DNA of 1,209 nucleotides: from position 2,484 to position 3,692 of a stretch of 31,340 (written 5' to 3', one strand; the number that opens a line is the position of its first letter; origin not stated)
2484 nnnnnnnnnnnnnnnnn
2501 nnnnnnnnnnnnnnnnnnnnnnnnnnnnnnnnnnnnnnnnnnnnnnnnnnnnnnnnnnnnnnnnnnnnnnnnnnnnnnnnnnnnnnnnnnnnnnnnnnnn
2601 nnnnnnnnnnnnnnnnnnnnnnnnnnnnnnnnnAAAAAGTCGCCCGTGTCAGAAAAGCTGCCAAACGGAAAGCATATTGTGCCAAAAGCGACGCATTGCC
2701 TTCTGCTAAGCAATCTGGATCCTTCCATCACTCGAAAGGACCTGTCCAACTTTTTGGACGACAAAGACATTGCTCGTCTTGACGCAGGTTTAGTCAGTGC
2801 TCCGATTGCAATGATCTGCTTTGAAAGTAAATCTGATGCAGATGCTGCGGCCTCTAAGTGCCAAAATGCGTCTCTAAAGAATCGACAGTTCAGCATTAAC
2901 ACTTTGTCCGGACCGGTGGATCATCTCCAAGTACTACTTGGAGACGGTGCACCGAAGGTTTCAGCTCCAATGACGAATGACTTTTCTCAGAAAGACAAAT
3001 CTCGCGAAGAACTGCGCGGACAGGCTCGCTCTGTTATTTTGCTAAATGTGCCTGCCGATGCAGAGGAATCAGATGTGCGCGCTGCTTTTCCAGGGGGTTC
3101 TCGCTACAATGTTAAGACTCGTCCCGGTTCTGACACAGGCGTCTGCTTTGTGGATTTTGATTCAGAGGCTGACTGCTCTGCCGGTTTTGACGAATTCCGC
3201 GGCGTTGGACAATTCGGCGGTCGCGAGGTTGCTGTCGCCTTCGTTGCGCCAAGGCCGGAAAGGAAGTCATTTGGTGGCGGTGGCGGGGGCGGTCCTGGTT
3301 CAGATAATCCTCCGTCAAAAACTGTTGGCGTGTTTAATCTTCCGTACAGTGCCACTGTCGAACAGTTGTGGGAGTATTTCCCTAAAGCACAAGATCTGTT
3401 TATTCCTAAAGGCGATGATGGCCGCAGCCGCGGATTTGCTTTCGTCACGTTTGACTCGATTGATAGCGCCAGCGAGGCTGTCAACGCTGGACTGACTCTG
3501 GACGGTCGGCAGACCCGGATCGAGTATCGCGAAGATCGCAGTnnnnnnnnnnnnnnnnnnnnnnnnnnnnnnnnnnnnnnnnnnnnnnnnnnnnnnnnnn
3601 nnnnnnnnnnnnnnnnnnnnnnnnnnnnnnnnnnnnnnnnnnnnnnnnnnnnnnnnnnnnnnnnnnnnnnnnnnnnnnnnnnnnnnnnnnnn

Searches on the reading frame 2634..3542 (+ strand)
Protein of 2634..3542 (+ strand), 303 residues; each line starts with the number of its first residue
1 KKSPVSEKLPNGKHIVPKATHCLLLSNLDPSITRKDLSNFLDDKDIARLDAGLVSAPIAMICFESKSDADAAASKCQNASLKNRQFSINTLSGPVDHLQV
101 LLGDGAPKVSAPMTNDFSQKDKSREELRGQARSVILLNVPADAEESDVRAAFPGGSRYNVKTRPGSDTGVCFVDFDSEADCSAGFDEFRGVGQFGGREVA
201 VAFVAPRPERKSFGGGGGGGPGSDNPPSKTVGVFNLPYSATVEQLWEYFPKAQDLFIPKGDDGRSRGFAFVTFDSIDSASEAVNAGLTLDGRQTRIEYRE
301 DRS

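Call 23: find_homologous_proteins(query=window:2634-3542:+)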
Query seq(303 aa) (303 aa): 3 proteins with E <= 0.001 among 1764 candidates.
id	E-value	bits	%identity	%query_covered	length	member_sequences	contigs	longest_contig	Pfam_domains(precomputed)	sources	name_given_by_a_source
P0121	1.4e-168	578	99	86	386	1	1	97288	PF00076.29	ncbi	ncbi:hypothetical protein BOX15_Mlig016750g1, partial [Macrostomum lignano]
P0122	7.8e-8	50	44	17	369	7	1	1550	PF00076.29,PF16367.12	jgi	-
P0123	3.1e-4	38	33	49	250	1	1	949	PF00076.29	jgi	-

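Call 26: find_encoding_contigs(protein=P0121, flank=10000, max_places=6)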
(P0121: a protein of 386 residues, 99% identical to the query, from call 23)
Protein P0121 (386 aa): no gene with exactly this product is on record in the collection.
